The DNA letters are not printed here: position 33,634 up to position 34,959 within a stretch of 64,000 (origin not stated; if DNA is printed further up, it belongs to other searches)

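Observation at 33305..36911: Tandem paralogous DUF3883-type PD-(D/E)xK proteins convergent with a SWIM zinc-finger protein: candidate undescribed (defence-like) module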

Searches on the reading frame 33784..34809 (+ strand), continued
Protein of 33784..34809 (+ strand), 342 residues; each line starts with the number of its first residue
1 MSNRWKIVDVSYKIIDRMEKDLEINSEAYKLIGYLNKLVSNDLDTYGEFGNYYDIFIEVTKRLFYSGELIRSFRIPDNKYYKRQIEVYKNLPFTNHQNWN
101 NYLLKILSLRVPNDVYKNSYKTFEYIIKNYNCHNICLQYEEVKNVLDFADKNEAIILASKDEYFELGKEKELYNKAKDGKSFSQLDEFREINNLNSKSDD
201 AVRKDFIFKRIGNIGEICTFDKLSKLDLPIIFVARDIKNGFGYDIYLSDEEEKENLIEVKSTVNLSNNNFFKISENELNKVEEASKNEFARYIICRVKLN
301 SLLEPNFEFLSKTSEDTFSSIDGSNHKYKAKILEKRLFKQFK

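Call 31: fold_search(model_id=the predicted structure, library=viral)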
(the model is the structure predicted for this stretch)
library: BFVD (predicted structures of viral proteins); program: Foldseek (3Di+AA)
matches with E <= 10: 414; with E <= 0.001: 1
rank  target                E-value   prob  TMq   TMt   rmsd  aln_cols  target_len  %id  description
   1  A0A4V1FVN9            6.7e-04  1.00  0.22  0.48   7.2       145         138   14  (no name in the UniProt tables at hand)
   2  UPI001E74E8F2         2.9e-03  1.00  0.27  0.49   5.2       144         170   13  (no name look-up for this kind of identifier)
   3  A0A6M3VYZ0            3.2e-03  1.00  0.24  0.60   4.1       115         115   16  Putative Holliday junction resolvase [Saccharolobus solfataricus rod-shaped virus 1]
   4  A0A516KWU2            3.6e-03  1.00  0.22  0.47   7.6       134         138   13  (no name in the UniProt tables at hand)
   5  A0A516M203            4.4e-03  0.99  0.23  0.31  12.6       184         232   12  (no name in the UniProt tables at hand)
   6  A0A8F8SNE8            5.1e-03  1.00  0.20  0.43   5.1        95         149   16  (no name in the UniProt tables at hand)
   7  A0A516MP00            5.1e-03  1.00  0.29  0.55   7.6       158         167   13  (no name in the UniProt tables at hand)
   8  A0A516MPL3            6.0e-03  1.00  0.21  0.48   6.4       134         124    7  (no name in the UniProt tables at hand)
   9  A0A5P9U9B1            1.0e-02  1.00  0.21  0.60   3.9       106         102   20  (no name in the UniProt tables at hand)
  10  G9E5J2                1.0e-02  0.75  0.20  0.22  15.3       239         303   12  (no name in the UniProt tables at hand)
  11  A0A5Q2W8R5            1.1e-02  1.00  0.21  0.60   4.3       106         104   11  (no name in the UniProt tables at hand)
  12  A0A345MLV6            1.1e-02  1.00  0.24  0.49   4.5       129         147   11  (no name in the UniProt tables at hand)
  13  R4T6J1                1.1e-02  1.00  0.23  0.49   6.9       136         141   14  Holliday junction resolvase [Haloarcula hispanica tailed virus 1]
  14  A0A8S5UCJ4            1.3e-02  1.00  0.20  0.40   4.0        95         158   16  Holliday junction resolvase RecU [Siphoviridae sp. ctgN495]
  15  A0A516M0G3            1.5e-02  1.00  0.26  0.51   6.3       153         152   10  (no name in the UniProt tables at hand)
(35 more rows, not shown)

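Call 34: find_related_loci(query=A1, collection=genome_contigs, flank=10000)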
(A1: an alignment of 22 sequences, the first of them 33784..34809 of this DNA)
Query A1 (342 aa) in genome_contigs; peptide patterns used: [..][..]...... (x = any residue, [..] = any of these).
183 stretches matched a pattern; 23 encode a relative of the query (tblastn E <= 1e-3); 23 distinct loci.
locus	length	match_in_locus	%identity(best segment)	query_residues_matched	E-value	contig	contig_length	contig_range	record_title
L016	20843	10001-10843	38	54-340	2e-51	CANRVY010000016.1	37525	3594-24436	MAG TPA_asm: uncultured Tenericutes bacterium isolate SRR15730544_bin.10_metawrap_v1.3_MAG genome assembly, contig: NODE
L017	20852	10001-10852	35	56-336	8e-48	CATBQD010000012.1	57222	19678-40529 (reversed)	MAG: uncultured Bacilli bacterium isolate extra-SRR5927706.69_1677798363 genome assembly, contig: NODE_291_length_57222_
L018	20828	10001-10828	31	56-324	7e-25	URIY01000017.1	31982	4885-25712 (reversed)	uncultured Tenericutes bacterium isolate UMGS1045 genome assembly, contig: NODE_946_length_31982_cov_14.744699, whole ge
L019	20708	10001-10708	29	76-301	2e-14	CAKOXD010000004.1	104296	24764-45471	MAG: uncultured Bacilli bacterium isolate REFINED_METABAT215_TOP10_CONTIGS_1500_ASSEMBLY_K77_MERGED__Hadza_MoBio_hadza-E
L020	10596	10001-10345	36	206-318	1e-13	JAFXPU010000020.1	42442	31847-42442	MAG: Bacilli bacterium isolate RGIG6635 Sheep_Rumen-1__c1294552, whole genome shotgun sequence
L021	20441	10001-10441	27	149-289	1e-8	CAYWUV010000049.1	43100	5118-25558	MAG TPA_asm: uncultured Bryobacterales bacterium isolate SRP109090_co2_27 genome assembly, contig: NODE_1035_length_4310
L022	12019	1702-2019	33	190-283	2e-7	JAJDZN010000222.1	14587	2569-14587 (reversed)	MAG: Bryobacterales bacterium isolate jk18x40bins.51 k141_1439956, whole genome shotgun sequence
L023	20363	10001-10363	30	197-307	4e-7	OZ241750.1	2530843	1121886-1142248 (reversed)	MAG: uncultured Pseudohongiella sp. isolate bbb0c316-1979-439e-aad9-ea869a48f3a6 genome assembly, chromosome: 1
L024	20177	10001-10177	41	209-263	4e-7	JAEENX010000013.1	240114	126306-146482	MAG: Bacilli bacterium isolate Tb.RUG.273 NODE_3371150_length_240114_cov_1.980449, whole genome shotgun sequence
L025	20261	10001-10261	36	209-283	1e-6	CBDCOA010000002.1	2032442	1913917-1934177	MAG: Bryobacterales bacterium isolate e87d622e-8fc3-4eb5-b2ff-02838af88e55 genome assembly, contig: contig_2, whole geno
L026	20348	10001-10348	30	195-307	1e-6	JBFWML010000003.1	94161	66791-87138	MAG: Campylobacterales bacterium isolate CA_2019_NHSR_89 NODE_651_length_94161_cov_5.117606_NHSR, whole genome shotgun s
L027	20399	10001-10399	28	196-318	1e-6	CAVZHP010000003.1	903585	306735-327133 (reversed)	MAG: uncultured Alphaproteobacteria bacterium isolate MFD04651.bin.1.38 genome assembly, contig: contig_147, whole genom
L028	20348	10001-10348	31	190-297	1e-6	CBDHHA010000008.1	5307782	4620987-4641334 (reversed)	MAG: Bryobacterales bacterium isolate 2d5554e7-8e83-4990-916f-a624400d9ca1 genome assembly, contig: contig_8, whole geno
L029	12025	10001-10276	34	204-283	2e-6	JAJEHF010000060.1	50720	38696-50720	MAG: Bryobacterales bacterium isolate p16x60bins.27 k141_4266, whole genome shotgun sequence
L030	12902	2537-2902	28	179-289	6e-6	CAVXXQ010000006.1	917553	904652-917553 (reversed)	MAG: uncultured Alphaproteobacteria bacterium isolate MFD02832.bin.1.178 genome assembly, contig: contig_3502, whole gen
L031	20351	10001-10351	31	209-322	8e-6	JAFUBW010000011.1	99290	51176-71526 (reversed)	MAG: Bacilli bacterium isolate RGIG4353 Roe_deer_Jejunum-2__c631, whole genome shotgun sequence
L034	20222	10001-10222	37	211-277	1e-4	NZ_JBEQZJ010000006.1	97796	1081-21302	[Eubacterium] hominis strain UGRO018 UGRO018_6, whole genome shotgun sequence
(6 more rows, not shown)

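Call 39: search_protein_representatives(alignment_id=A1)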
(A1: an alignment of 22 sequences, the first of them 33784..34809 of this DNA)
Query: 22 sequences, 339 profile positions. Proteins with E-value up to 0.001 (for the whole library): 1237; up to 1e-10: 158; up to 1e-30: 79. The best 150 are listed.
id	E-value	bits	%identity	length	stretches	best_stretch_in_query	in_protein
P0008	1.7e-124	431.9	-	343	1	1-334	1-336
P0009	2.5e-114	398.5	-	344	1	1-336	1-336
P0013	3.5e-109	381.6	-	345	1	1-338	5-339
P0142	3.1e-104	365.3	-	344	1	1-337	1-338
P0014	4.9e-100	351.5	-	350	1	1-336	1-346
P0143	8.0e-100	350.8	-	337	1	1-336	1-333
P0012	2.4e-99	349.2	-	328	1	1-336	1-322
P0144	5.6e-98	344.7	-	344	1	1-337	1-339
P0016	1.3e-97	343.6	-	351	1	1-336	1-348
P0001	1.1e-96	340.5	-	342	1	1-332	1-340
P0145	1.4e-96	340.2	-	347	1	1-338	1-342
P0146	2.8e-95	335.9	-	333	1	1-332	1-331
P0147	6.2e-94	331.5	-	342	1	1-335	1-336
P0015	6.6e-91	321.5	-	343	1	6-338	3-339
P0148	1.1e-90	320.7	-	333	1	1-333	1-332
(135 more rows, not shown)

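Call 51: search_protein_families(library=pfam, proteins=[L017:8908-9468:-, L017:8136-8921:-, L017:10965-11648:-, L018:7707-9761:-, L018:7012-7623:-, L018:10956-11522:-, L018:11537-13810:-, L019:8933-9676:-, L019:10951-11532:-, L019:14792-15097:+], max_evalue=0.01)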
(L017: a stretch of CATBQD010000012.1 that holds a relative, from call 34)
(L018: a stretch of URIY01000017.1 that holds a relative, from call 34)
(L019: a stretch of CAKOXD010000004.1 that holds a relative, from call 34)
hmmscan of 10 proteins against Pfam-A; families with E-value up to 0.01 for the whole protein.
L017:8908-9468:- (187 aa): 2 families
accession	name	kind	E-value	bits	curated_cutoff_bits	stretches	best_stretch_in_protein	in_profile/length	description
PF12822.12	ECF_trnsprt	-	2.4e-13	50.9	30.7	1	14-164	1-163/169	ECF transporter, substrate-specific component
PF07155.17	ECF-ribofla_trS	-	3.5e-13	50.4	26.7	1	11-159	2-156/172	ECF-type riboflavin transporter, S component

L017:8136-8921:- (262 aa): 14 families
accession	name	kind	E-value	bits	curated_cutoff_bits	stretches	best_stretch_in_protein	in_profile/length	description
PF00005.33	ABC_tran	-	3.3e-29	102.7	25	1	16-162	1-137/137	ABC transporter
PF02463.25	SMC_N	-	1.7e-09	37.9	40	1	25-190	23-196/220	RecF/RecN/SMC N terminal domain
PF13175.12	AAA_15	-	1e-07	32.4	32.1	1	16-208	14-191/374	AAA ATPase domain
PF13304.12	AAA_21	-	8.3e-06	26.5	27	1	28-52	1-25/304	AAA domain, putative AbiEii toxin, Type IV TA system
PF13476.12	AAA_23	-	0.0003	21.9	27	1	17-82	13-81/201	AAA domain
PF13555.12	AAA_29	-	0.00035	20.7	27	1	21-42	17-38/61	P-loop containing region of AAA domain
PF20720.3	nSTAND3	-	0.00078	19.6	27.2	1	22-89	13-70/155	Novel STAND NTPase 3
PF05673.19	DUF815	-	0.00085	19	23.8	1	30-102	57-122/249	Protein of unknown function (DUF815)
PF00270.35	DEAD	-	0.00094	19.4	26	0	12-189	4-156/167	DEAD/DEAH box helicase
PF13166.12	AAA_13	-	0.0016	17.7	36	1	26-67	16-58/713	AAA domain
PF00004.35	AAA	-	0.005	17.7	21.2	0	31-132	3-38/131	ATPase family associated with various cellular activities (AAA)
PF02562.22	PhoH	-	0.0054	16.7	27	0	17-45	14-38/205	PhoH-like protein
PF01078.27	Mg_chelatase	-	0.0059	16.5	20.3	1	13-69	9-65/207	Magnesium chelatase, subunit ChlI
PF13401.12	AAA_22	-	0.007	17.1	27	0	25-82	4-60/130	AAA domain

L017:10965-11648:- (228 aa): 17 families
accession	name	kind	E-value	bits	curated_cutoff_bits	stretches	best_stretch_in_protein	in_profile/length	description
PF08241.18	Methyltransf_11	-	4.4e-21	75.8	21.2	1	50-145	1-94/95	Methyltransferase domain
PF13649.12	Methyltransf_25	-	1.9e-18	67.4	27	1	49-142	1-97/97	Methyltransferase domain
PF13847.12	Methyltransf_31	-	1.3e-17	64.3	27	1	46-175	4-133/145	Methyltransferase domain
PF13489.12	Methyltransf_23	-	1e-15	58.3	27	1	30-190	7-146/164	Methyltransferase domain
PF08242.18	Methyltransf_12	-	3.2e-12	47.5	30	1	50-143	1-97/98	Methyltransferase domain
PF01209.24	Ubie_methyltran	-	1.5e-07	31.4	20.1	1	41-150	43-155/233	ubiE/COQ5 methyltransferase family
PF05401.17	NodS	-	3e-06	27.7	24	1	48-144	46-142/201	Nodulation protein S (NodS)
PF03848.20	TehB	-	1.3e-05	25.1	20.4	1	42-160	27-146/193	Tellurite resistance protein TehB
PF02353.26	CMAS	-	2.8e-05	24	27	1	33-146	48-164/273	Mycolic acid cyclopropane synthetase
PF07021.18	MetW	-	5.9e-05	23.2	21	1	45-139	13-103/193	Methionine biosynthesis protein MetW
PF05175.20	MTS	-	0.00011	22.3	23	1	42-159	29-151/170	Methyltransferase small domain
PF05891.18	Methyltransf_PK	-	0.00049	20.1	27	1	47-158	57-171/218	AdoMet dependent proline di-methyltransferase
PF08003.17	Methyltransf_9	-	0.00062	19.3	23.8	1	44-153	114-224/315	Protein of unknown function (DUF1698)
PF01555.25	N6_N4_Mtase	-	0.00091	19.7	26.7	0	34-84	172-220/221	DNA methylase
PF05724.17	TPMT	-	0.001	19.2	26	0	30-147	20-154/218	Thiopurine S-methyltransferase (TPMT)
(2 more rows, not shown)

L018:7707-9761:- (685 aa): 2 families
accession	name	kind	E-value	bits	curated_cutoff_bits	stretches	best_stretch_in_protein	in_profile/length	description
PF13189.12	Cytidylate_kin2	-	3.4e-46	158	28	1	505-668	1-176/176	Cytidylate kinase-like family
PF01554.23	MatE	-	8.1e-42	143.1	24.9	2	50-211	1-161/161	MatE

L018:7012-7623:- (204 aa): 2 families
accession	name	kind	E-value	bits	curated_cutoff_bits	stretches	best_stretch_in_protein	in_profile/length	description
PF12535.13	Nudix_N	-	3.2e-26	91.2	27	1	3-57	2-56/56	Hydrolase of X-linked nucleoside diphosphate N terminal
PF00293.34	NUDIX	-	7.7e-10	39.3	21.1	1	73-178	9-124/134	NUDIX domain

L018:10956-11522:- (189 aa): 1 family
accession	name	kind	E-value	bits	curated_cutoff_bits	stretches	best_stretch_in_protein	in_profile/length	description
PF03729.18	DUF308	-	9.6e-16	58.2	25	2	16-86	2-73/73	Short repeat of unknown function (DUF308)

L018:11537-13810:- (758 aa): 1 family
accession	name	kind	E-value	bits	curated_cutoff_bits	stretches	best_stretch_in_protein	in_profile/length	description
PF03176.21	MMPL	-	1.7e-45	155.8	20.5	2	539-745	88-302/333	MMPL family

L019:8933-9676:- (248 aa): 0 families

L019:10951-11532:- (194 aa): 0 families

L019:14792-15097:+ (102 aa): 0 families

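Call 52: search_protein_families(library=padloc, proteins=[L017:8908-9468:-, L017:8136-8921:-, L017:7564-8136:-, L018:7707-9761:-, L018:7012-7623:-, L018:10956-11522:-, L018:11537-13810:-, L019:8933-9676:-, L019:10951-11532:-, L019:7738-8853:-], max_evalue=0.01)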
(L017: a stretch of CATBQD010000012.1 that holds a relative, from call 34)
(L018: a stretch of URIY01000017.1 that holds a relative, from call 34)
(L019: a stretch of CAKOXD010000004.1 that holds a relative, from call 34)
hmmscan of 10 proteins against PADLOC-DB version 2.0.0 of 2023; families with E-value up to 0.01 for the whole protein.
L017:8908-9468:- (187 aa): 0 families

L017:8136-8921:- (262 aa): 41 families (the best 25 are shown)
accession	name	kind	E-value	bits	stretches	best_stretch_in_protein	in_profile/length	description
PDLC04135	mad3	-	5.9e-24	83.3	2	128-208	258-340/374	mads_3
PDLC04140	mad8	-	1.2e-11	42.8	1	13-196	14-237/314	mads_8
PDLC02980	AriA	-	2.7e-07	28.9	1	28-52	1-25/304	-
PDLC02979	AriA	-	9e-07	27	1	17-107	15-87/373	-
PDLC00296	PtuA1|PtuA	-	2.4e-06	24.5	1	94-209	130-241/507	AAA ATPase domain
PDLC00304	PtuA1|PtuA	-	6.6e-05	20.2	1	2-73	15-90/444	AAA ATPase domain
PDLC04886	PDC-S06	-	7e-05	19.8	1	2-50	5-49/727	-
PDLC04897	PDC-S06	-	7.1e-05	19.6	1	24-48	21-45/727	-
PDLC00580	JetC3|JetC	-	0.00013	18.3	0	146-178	989-1021/1068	DUF3584 domain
PDLC02913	ATPase_I-A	-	0.00014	19.1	1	16-61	65-109/508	-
PDLC04391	PDC-M07A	-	0.00014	19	1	26-124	21-121/412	-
PDLC04890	PDC-S06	-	0.00015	18.5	1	24-50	22-48/732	-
PDLC00065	GajA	-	0.00016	18.6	1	24-63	28-66/670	AAA ATPase domain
PDLC02914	ATPase-Toprim_I-B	-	0.00017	18.9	1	19-50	18-49/443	-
PDLC00284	PtuA1|PtuA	-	0.00017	18.5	1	16-44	73-101/545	AAA ATPase domain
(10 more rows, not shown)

L017:7564-8136:- (191 aa): 0 families

L018:7707-9761:- (685 aa): 0 families

L018:7012-7623:- (204 aa): 1 family
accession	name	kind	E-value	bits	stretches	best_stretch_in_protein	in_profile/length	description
PDLC04899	PDC-S07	-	1.5e-05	22.7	1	72-175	12-114/135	-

L018:10956-11522:- (189 aa): 0 families

L018:11537-13810:- (758 aa): 1 family
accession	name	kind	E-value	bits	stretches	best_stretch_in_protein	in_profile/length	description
PDLC01459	Cas2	-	0.0052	15.3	0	535-566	2-34/105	"CAS-I,CAS-II,CAS-III,CAS-IV,CAS-V,CAS-VI; acquisition_2"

L019:8933-9676:- (248 aa): 0 families

L019:10951-11532:- (194 aa): 0 families

L019:7738-8853:- (372 aa): 2 families
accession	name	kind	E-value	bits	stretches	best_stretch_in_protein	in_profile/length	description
PDLC02759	SspA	-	2.9e-98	327.6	1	3-371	1-373/374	SspA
PDLC02657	DndA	-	6.1e-96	319.9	1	2-365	1-369/372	DndA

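Call 56: find_related_loci(query=A1, collection=metagenome_contigs, flank=10000)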
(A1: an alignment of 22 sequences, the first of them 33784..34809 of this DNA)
Query A1 (342 aa) in metagenome_contigs; peptide patterns used: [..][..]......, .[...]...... (x = any residue, [..] = any of these).
551 stretches matched a pattern; 34 encode a relative of the query (tblastn E <= 1e-3); 34 distinct loci.
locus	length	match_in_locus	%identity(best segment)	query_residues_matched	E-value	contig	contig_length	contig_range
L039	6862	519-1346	38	55-334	2e-44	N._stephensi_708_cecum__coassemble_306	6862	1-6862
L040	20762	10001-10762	37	63-331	1e-39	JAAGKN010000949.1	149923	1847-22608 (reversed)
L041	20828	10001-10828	31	56-324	5e-25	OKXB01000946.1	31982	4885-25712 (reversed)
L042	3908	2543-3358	30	62-329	2e-24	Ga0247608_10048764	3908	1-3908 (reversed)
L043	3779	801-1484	31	64-302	6e-19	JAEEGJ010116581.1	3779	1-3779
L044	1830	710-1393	31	64-302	1e-18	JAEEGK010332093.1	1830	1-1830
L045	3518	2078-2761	31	64-302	2e-18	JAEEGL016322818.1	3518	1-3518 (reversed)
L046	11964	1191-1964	34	63-327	2e-42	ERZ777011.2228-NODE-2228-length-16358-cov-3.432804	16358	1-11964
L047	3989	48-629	31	136-329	1e-16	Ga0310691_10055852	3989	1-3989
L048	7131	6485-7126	31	55-270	1e-15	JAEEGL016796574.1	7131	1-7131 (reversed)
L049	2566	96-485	37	205-340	5e-15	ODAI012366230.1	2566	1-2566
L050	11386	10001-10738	31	58-297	7e-15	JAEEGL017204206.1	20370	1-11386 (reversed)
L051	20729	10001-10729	29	64-302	4e-14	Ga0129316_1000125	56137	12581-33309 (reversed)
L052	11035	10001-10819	27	34-300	3e-13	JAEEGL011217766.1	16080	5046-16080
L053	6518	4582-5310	27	64-300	2e-10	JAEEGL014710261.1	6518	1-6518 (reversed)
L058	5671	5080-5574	32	152-297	9e-9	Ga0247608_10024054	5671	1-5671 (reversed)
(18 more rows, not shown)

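Call 57: find_related_loci(query=A1, collection=viral_contigs, flank=10000)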
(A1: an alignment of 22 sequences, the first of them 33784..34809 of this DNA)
Query A1 (342 aa) in viral_contigs; peptide patterns used: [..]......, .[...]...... (x = any residue, [..] = any of these).
92 stretches matched a pattern, but none encodes a relative of the query by tblastn (E <= 1e-3).

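Call 62: search_protein_families(library=padloc, proteins=[L010:2283-5831:-, L010:1552-2280:-, L008:5014-7911:-, L008:4334-4999:-, L008:9024-10370:-, L046:268-921:+, L009:4597-5349:-, L005:66-836:-], max_evalue=0.01)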
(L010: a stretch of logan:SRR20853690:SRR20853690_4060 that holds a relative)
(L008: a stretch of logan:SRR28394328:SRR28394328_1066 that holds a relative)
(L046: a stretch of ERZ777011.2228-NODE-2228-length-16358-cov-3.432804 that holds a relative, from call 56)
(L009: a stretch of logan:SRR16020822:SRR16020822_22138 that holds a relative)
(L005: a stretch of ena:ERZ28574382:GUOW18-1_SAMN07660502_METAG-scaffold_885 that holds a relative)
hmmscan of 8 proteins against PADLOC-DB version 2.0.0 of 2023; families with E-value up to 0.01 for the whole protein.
L010:2283-5831:- (1183 aa): 0 families

L010:1552-2280:- (243 aa): 0 families

L008:5014-7911:- (966 aa): 0 families

L008:4334-4999:- (222 aa): 0 families

L008:9024-10370:- (449 aa): 0 families

L046:268-921:+ (218 aa): 0 families

L009:4597-5349:- (250 aa): 0 families

L005:66-836:- (256 aa): 0 families

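Call 63: search_protein_families(library=pfam, proteins=[L010:2283-5831:-, L010:1552-2280:-, L008:5014-7911:-, L008:4334-4999:-, L008:9024-10370:-, L058:2-751:-], max_evalue=0.01)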
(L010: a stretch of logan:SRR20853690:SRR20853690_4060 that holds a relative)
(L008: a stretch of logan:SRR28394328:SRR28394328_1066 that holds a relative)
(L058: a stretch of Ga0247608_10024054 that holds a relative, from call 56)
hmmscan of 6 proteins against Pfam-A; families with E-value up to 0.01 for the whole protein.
L010:2283-5831:- (1183 aa): 0 families

L010:1552-2280:- (243 aa): 0 families

L008:5014-7911:- (966 aa): 0 families

L008:4334-4999:- (222 aa): 0 families

L008:9024-10370:- (449 aa): 2 families
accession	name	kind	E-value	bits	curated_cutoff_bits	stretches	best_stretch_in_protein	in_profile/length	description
PF25184.1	YxzE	-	0.0013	20.1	40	1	53-94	3-47/65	YxzE-like putative bacteriocin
PF15102.11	TMEM154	-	0.0035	17.6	30.3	1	43-99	56-115/153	TMEM154 protein family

L058:2-751:- (250 aa): 3 families
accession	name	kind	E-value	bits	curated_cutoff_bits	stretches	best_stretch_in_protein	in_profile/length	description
PF05987.18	DUF898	-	8.9e-12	45.2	28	1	38-123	88-173/336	Bacterial protein of unknown function (DUF898)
PF14018.11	DUF4234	-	1.5e-08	35.1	25.3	2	86-102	5-21/70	Domain of unknown function (DUF4234)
PF20403.5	DUF6693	-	5.3e-05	23.8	31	1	135-217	16-99/104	Family of unknown function (DUF6693)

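Call 71: search_solved_structures(query=A1, max_evalue=1, show_alignments=2)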
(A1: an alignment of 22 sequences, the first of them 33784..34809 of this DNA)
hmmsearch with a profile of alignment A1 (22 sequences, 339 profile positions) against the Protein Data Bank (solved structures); distinct sequences matched with E-value up to 1: 0.
